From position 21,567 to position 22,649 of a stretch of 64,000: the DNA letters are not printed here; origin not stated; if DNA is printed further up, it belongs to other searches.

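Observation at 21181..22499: AbiEii-type nucleotidyltransferase plus NDT/SLOG-like protein: candidate two-gene nucleotide-centred conflict module beside a tRNA pair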

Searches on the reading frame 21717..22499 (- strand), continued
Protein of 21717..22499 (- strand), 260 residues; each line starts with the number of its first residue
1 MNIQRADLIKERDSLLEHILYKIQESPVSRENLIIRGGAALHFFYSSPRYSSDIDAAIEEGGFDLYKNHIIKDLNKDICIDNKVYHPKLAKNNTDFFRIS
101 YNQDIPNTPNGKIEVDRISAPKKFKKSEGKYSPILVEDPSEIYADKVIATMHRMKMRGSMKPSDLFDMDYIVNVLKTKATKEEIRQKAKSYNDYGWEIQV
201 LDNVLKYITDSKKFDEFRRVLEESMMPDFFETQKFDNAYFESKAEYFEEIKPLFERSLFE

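Call 64: find_homologous_proteins(query=A5, max_evalue=1e-10)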
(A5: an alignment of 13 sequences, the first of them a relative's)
Query A5 (13 sequences) (260 aa, profile of the alignment): 52 proteins with E <= 1e-10 among 4943 candidates.
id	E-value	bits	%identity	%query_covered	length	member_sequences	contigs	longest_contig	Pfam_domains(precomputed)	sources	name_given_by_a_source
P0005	1.2e-108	380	40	95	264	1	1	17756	PF08843.18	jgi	jgi:hypothetical protein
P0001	7.9e-107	374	100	100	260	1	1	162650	PF08843.18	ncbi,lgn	ncbi:MAG: nucleotidyl transferase AbiEii/AbiGii toxin family protein [Candidatus Pacearchaeota archa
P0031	2.1e-106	373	40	95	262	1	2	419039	PF08843.18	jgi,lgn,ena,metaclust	metaclust:\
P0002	2.9e-105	369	58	96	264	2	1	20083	PF08843.18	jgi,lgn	jgi:hypothetical protein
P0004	8.6e-104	364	48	97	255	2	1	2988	PF08843.18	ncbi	-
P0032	2.7e-103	363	42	94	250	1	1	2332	PF08843.18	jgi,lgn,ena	-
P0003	2.9e-103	363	54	99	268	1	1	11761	PF08843.18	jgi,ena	-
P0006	1.6e-102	360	38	95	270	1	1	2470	PF08843.18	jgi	-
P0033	3.1e-101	356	41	93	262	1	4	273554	PF08843.18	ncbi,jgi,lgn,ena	-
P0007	2.1e-98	347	38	94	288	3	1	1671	PF08843.18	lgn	-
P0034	7.0e-95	335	40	95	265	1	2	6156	PF08843.18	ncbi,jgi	jgi:hypothetical protein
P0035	6.1e-94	332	35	93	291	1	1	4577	PF08843.18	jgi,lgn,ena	-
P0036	1.3e-93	331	37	96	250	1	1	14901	PF08843.18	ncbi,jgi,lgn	-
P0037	3.0e-92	327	36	94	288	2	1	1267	PF08843.18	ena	-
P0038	3.2e-90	320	35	97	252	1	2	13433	PF08843.18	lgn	-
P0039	1.2e-89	318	41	94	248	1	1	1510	PF08843.18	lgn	-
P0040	2.5e-85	304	33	94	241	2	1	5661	PF08843.18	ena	-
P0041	4.9e-85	303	37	92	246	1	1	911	PF08843.18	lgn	-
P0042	1.9e-82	294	32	95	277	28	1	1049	PF08843.18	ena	-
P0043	2.1e-81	291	39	93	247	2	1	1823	PF08843.18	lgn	-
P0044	1.5e-80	288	36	97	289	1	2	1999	PF08843.18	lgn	-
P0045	1.9e-80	288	41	93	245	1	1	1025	PF08843.18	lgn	-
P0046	1.1e-79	285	38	95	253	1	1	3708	PF08843.18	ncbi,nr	ncbi:hypothetical protein GF386_00310 [Candidatus Pacearchaeota archaeon]|nr:hypothetical protein [C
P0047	1.4e-79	285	39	94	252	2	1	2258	PF08843.18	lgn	-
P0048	1.3e-78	282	33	94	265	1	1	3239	PF08843.18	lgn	-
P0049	1.7e-78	282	36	92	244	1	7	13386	PF08843.18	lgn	-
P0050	3.8e-77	277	39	95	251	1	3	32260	PF08843.18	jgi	jgi:hypothetical protein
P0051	2.3e-76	275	37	93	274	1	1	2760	PF08843.18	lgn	-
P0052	5.3e-74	267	38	93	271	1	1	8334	PF08843.18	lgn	-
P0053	1.4e-73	265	38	91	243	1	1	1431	PF08843.18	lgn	-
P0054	2.0e-73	265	37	95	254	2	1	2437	PF08843.18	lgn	-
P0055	2.6e-73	265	36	94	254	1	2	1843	PF08843.18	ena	-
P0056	2.1e-72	262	35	93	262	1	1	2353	PF08843.18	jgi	jgi:predicted nucleotidyltransferase component of viral defense system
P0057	6.5e-71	257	38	94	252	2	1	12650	PF08843.18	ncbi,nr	ncbi:MAG: nucleotidyl transferase AbiEii/AbiGii toxin family protein [Candidatus Nanoarchaeia archae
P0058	4.7e-69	251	34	93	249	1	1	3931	PF08843.18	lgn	-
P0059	3.9e-68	248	34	96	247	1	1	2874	PF08843.18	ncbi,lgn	-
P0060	2.7e-67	245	32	92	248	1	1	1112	PF08843.18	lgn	-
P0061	1.1e-66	243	33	95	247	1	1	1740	PF08843.18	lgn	-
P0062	5.7e-66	241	35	97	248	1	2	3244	PF08843.18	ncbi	-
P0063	3.0e-64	235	34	94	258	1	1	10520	PF08843.18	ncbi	-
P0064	1.2e-63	233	32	97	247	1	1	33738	PF08843.18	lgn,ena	-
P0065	6.6e-63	230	37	92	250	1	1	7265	PF08843.18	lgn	-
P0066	1.0e-60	223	33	93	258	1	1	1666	PF08843.18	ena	-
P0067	1.1e-58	217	31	94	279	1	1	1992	PF08843.18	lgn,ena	-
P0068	6.9e-52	194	28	96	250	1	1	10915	PF08843.18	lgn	-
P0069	6.0e-51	191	31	94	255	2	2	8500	PF08843.18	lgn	-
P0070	2.7e-47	179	39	68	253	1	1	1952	PF08843.18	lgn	-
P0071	2.2e-43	167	31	80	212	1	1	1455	PF08843.18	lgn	-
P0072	1.0e-31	128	31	75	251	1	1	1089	PF08843.18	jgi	jgi:predicted nucleotidyltransferase component of viral defense system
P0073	2.0e-31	127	32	54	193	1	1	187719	PF08843.18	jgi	jgi:hypothetical protein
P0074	6.1e-15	73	51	15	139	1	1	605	PF08843.18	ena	-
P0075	1.1e-14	73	28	79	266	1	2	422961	PF08843.18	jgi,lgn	-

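Call 66: find_encoding_contigs(protein=P0050, flank=4000, max_places=1)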
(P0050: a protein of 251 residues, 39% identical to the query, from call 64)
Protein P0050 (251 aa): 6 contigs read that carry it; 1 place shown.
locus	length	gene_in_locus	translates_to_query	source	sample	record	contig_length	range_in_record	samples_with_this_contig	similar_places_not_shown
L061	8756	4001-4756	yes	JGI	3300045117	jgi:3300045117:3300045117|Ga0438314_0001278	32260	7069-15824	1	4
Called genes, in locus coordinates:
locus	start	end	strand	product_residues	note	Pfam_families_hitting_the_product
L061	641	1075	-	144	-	-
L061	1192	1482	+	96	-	-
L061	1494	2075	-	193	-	PF01209:Ubie_methyltran, PF13489:Methyltransf_23, PF13847:Methyltransf_31, PF08241:Methyltransf_11, PF08242:Methyltransf_12, PF13649:Methyltransf_25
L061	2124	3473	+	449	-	PF04055:Radical_SAM, PF16199:Radical_SAM_C, PF00583:Acetyltransf_1 (weak), PF13673:Acetyltransf_10 (weak)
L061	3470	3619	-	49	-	PF12760:Zn_ribbon_IS1595 (weak)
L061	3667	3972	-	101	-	-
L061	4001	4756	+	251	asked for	PF08843:AbiEii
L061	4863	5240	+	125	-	-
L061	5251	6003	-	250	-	-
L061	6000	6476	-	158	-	PF13302:Acetyltransf_3 (weak), PF13420:Acetyltransf_4, PF00583:Acetyltransf_1, PF13673:Acetyltransf_10, PF13508:Acetyltransf_7, PF08445:FR47 (weak)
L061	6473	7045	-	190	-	-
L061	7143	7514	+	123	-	PF13638:PIN_4 (weak), PF18477:PIN_9 (weak)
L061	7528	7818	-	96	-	-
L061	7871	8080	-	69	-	-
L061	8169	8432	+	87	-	-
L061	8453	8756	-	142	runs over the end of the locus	-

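Call 67: find_encoding_contigs(protein=P0064, flank=4000, max_places=1)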
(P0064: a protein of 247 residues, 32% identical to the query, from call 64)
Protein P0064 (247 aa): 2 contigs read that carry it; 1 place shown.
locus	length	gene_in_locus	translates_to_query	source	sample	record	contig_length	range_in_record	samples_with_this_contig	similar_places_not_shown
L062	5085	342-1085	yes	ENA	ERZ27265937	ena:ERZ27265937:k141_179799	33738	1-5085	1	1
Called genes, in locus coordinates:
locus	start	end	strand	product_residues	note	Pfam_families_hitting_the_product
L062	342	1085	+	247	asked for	PF08843:AbiEii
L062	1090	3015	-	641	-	PF00270:DEAD (weak), PF04851:ResIII, PF17757:UvrB_inter, PF27431:UvrB_3rd, PF00271:Helicase_C, PF12344:UvrB, PF02151:UVR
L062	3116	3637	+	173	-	PF01931:NTPase_I-T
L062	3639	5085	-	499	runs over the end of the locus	PF00875:DNA_photolyase, PF03441:FAD_binding_7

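Call 68: find_encoding_contigs(protein=P0057, flank=4000, max_places=1)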
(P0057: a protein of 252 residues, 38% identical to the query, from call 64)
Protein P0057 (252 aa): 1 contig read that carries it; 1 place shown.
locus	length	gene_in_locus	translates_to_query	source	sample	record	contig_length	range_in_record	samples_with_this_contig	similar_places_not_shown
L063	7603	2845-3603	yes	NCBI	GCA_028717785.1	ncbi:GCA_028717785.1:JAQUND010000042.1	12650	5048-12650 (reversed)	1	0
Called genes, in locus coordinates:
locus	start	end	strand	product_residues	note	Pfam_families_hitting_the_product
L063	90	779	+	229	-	PF01963:TraB_PrgY_gumN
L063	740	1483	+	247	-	-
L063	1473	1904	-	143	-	-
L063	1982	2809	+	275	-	PF13495:Phage_int_SAM_4, PF02899:Phage_int_SAM_1 (weak), PF00589:Phage_integrase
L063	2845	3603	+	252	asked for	PF08843:AbiEii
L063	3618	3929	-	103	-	-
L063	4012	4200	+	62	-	-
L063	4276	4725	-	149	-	-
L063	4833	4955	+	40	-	-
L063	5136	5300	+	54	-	-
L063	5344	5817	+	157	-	-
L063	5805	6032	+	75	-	-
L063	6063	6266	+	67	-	-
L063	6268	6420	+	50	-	-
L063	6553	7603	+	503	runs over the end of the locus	PF00488:MutS_V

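Call 69: find_encoding_contigs(protein=P0049, flank=4000, max_places=1)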
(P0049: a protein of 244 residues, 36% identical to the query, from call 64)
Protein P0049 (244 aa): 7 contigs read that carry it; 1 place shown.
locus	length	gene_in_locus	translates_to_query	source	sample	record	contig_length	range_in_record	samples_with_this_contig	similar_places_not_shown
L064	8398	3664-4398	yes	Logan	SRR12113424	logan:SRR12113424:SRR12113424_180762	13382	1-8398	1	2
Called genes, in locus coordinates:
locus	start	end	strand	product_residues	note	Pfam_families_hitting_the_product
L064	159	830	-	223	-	PF22090:Gins51_C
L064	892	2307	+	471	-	PF13231:PMT_2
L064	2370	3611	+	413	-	PF04055:Radical_SAM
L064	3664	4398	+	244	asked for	PF08843:AbiEii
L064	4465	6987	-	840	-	PF05124:S_layer_C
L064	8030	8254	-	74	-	PF01423:LSM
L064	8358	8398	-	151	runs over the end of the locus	-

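Call 70: find_encoding_contigs(protein=P0068, flank=4000, max_places=1)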
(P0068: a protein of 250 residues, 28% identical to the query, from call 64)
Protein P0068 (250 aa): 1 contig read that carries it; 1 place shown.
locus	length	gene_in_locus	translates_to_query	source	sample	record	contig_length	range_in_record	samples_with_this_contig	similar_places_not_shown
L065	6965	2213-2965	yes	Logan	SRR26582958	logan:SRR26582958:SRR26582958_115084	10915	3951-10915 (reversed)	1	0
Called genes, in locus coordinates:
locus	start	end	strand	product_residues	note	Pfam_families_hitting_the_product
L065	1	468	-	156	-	?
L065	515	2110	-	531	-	PF00118:Cpn60_TCP1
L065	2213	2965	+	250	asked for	PF08843:AbiEii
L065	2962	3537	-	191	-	PF04252:SFM1-like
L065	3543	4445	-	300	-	PF03446:NAD_binding_2, PF00393:6PGD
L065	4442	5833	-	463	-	PF00479:G6PD_N, PF02781:G6PD_C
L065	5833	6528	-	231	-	PF01182:Glucosamine_iso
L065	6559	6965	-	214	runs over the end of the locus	PF00121:TIM, PF05690:ThiG (weak)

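Call 80: search_protein_families(library=pfam, proteins=[L046:6732-7334:+, L057:6112-6726:+, L054:3297-3914:+, L049:2638-3255:+, L056:1242-1829:+, L038:1986-2576:+, L059:1472-2125:+, L035:3455-4003:+, L037:6687-7166:+, L037:5440-5715:+], max_evalue=0.01)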
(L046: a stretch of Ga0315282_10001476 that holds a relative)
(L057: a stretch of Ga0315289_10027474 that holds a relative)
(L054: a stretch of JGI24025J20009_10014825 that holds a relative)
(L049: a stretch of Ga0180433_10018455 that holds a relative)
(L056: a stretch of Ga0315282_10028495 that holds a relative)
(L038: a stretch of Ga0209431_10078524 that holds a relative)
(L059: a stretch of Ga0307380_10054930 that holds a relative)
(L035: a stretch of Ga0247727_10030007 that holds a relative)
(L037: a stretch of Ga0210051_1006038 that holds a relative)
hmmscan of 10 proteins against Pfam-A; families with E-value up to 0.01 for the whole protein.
L046:6732-7334:+ (201 aa): 2 families
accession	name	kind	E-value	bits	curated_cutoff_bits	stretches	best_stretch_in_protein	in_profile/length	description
PF13338.12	AbiEi_4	-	1.8e-07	31.6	25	1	9-57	5-48/49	Transcriptional regulator, AbiEi antitoxin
PF09407.15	AbiEi_1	-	0.0018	18.9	22.2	1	75-150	17-94/142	AbiEi antitoxin C-terminal domain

L057:6112-6726:+ (205 aa): 1 family
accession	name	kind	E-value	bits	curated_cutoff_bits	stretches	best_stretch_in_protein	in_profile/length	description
PF13338.12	AbiEi_4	-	1.1e-05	25.9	25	1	9-57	5-48/49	Transcriptional regulator, AbiEi antitoxin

L054:3297-3914:+ (206 aa): 0 families

L049:2638-3255:+ (206 aa): 1 family
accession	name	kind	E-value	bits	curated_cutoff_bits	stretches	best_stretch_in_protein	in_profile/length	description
PF13338.12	AbiEi_4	-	7.8e-05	23.1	25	1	12-59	6-48/49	Transcriptional regulator, AbiEi antitoxin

L056:1242-1829:+ (196 aa): 1 family
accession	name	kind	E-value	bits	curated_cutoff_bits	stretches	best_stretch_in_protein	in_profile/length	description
PF13338.12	AbiEi_4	-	1.2e-05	25.7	25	1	16-61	4-47/49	Transcriptional regulator, AbiEi antitoxin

L038:1986-2576:+ (197 aa): 2 families
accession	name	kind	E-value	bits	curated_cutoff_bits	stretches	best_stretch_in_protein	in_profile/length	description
PF13338.12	AbiEi_4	-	1.1e-06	29.1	25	1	8-57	2-46/49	Transcriptional regulator, AbiEi antitoxin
PF05584.17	Sulfolobus_pRN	-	0.0011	19.4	20.8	1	21-52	20-51/72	Sulfolobus plasmid regulatory protein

L059:1472-2125:+ (218 aa): 2 families
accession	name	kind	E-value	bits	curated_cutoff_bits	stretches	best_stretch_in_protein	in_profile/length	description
PF13338.12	AbiEi_4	-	0.00089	19.8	25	1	21-65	5-44/49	Transcriptional regulator, AbiEi antitoxin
PF24596.1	DUF7620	-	0.0017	19.3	27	1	186-215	40-69/69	Family of unknown function (DUF7620)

L035:3455-4003:+ (183 aa): 0 families

L037:6687-7166:+ (160 aa): 0 families

L037:5440-5715:+ (92 aa): 1 family
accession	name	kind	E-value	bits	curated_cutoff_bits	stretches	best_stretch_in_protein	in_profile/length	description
PF16363.11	GDP_Man_Dehyd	-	3.6e-26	92.8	27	1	2-86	231-332/332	GDP-mannose 4,6 dehydratase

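Call 81: search_protein_families(library=pfam, proteins=[L061:3667-3972:-, L061:4863-5240:+, L063:3618-3929:-, L063:1982-2809:+, L064:2370-3611:+, L028:7225-7833:+, L025:6958-8034:-, L025:5014-5805:-, L031:6870-7934:+, L024:1195-1635:-], max_evalue=0.01)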
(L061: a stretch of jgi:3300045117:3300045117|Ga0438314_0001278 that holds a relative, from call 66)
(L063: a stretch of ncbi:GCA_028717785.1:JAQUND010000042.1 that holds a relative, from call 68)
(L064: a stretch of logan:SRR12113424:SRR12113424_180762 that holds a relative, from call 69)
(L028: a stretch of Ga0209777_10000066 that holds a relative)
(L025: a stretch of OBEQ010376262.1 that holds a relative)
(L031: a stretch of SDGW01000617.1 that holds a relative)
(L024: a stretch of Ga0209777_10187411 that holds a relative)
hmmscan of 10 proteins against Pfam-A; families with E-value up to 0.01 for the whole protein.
L061:3667-3972:- (101 aa): 0 families

L061:4863-5240:+ (125 aa): 0 families

L063:3618-3929:- (103 aa): 0 families

L063:1982-2809:+ (275 aa): 4 families
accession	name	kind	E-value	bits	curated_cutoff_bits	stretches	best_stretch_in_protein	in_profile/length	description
PF00589.27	Phage_integrase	-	3.5e-40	138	27.1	1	103-263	2-171/172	Phage integrase family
PF13495.12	Phage_int_SAM_4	-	9.2e-18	64.9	27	1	9-86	4-82/85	Phage integrase, N-terminal SAM-like domain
PF02899.23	Phage_int_SAM_1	-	6.9e-06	26.7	22.3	1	14-84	8-81/83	Phage integrase, N-terminal SAM-like domain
PF16160.10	DUF4866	-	0.0051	16.6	25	1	21-127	17-123/247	Domain of unknown function (DUF4866)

L064:2370-3611:+ (413 aa): 1 family
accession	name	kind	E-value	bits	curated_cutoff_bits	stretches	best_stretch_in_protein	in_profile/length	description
PF04055.27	Radical_SAM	-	4.2e-25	89.3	29.5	1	115-279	3-166/166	Radical SAM superfamily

L028:7225-7833:+ (202 aa): 2 families
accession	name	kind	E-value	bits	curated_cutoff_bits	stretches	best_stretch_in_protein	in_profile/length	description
PF16473.11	Rv2179c-like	-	8.7e-06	26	27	1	5-192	2-175/177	3'-5' exoribonuclease Rv2179c-like domain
PF00929.31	RNase_T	-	0.0013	19.7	24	0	122-186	92-160/164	Exonuclease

L025:6958-8034:- (358 aa): 0 families

L025:5014-5805:- (263 aa): 0 families

L031:6870-7934:+ (354 aa): 0 families

L024:1195-1635:- (146 aa): 1 family
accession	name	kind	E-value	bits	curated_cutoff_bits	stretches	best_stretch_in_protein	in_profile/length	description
PF06182.17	ABC2_membrane_6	-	3.2e-25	89.7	22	1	3-145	86-229/229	ABC-2 family transporter protein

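Call 85: search_protein_families(library=pfam, proteins=[L001:8739-9323:-], max_evalue=0.001)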
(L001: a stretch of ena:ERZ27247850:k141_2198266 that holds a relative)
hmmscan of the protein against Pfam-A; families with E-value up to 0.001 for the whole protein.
L001:8739-9323:- (194 aa): 6 families
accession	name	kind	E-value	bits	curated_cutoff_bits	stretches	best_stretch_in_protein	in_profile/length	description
PF12840.13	HTH_20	-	3.6e-09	36.9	27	1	21-69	1-50/51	Helix-turn-helix domain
PF01022.26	HTH_5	-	1.2e-05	25.5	22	1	27-68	5-46/47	Bacterial regulatory protein, arsR family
PF13412.12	HTH_24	-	1.2e-05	25.3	21.9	1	24-68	3-48/48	Winged helix-turn-helix DNA-binding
PF01978.25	TrmB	-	0.00012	22.3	25.6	1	31-72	16-57/68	Sugar-specific transcriptional regulator TrmB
PF13463.12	HTH_27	-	0.00023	21.8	22.2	1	29-71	8-52/68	Winged helix DNA-binding domain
PF08281.18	Sigma70_r4_2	-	0.00088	19.3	25.7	0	27-60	16-49/54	Sigma-70, region 4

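Call 96: search_protein_representatives(alignment_id=A1)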
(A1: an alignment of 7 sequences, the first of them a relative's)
Query: 7 sequences, 257 profile positions. Proteins with E-value up to 0.001 (for the whole library): 412; up to 1e-10: 77; up to 1e-30: 28. The best 150 are listed.
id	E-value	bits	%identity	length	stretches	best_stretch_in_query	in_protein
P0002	5.2e-120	415.8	-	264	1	1-254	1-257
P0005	8.2e-117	405.3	-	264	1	3-251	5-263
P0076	2.1e-83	295.8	-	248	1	4-249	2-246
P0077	1.6e-79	283.1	-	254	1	3-250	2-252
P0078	1.1e-73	264.0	-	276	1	3-252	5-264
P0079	4.1e-72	258.8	-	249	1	4-250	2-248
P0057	1.5e-68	247.2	-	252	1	7-248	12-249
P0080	1.8e-68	246.9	-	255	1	4-250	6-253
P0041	3.0e-68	246.2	-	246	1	6-248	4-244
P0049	1.8e-67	243.6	-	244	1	5-247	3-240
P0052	1.1e-66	241.0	-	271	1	5-248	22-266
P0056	2.1e-63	230.3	-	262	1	6-249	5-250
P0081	2.3e-61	223.6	-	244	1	5-247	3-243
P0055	2.7e-60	220.1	-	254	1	5-248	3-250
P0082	4.7e-59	216.1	-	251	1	9-248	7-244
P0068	1.5e-40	155.4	-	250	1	8-248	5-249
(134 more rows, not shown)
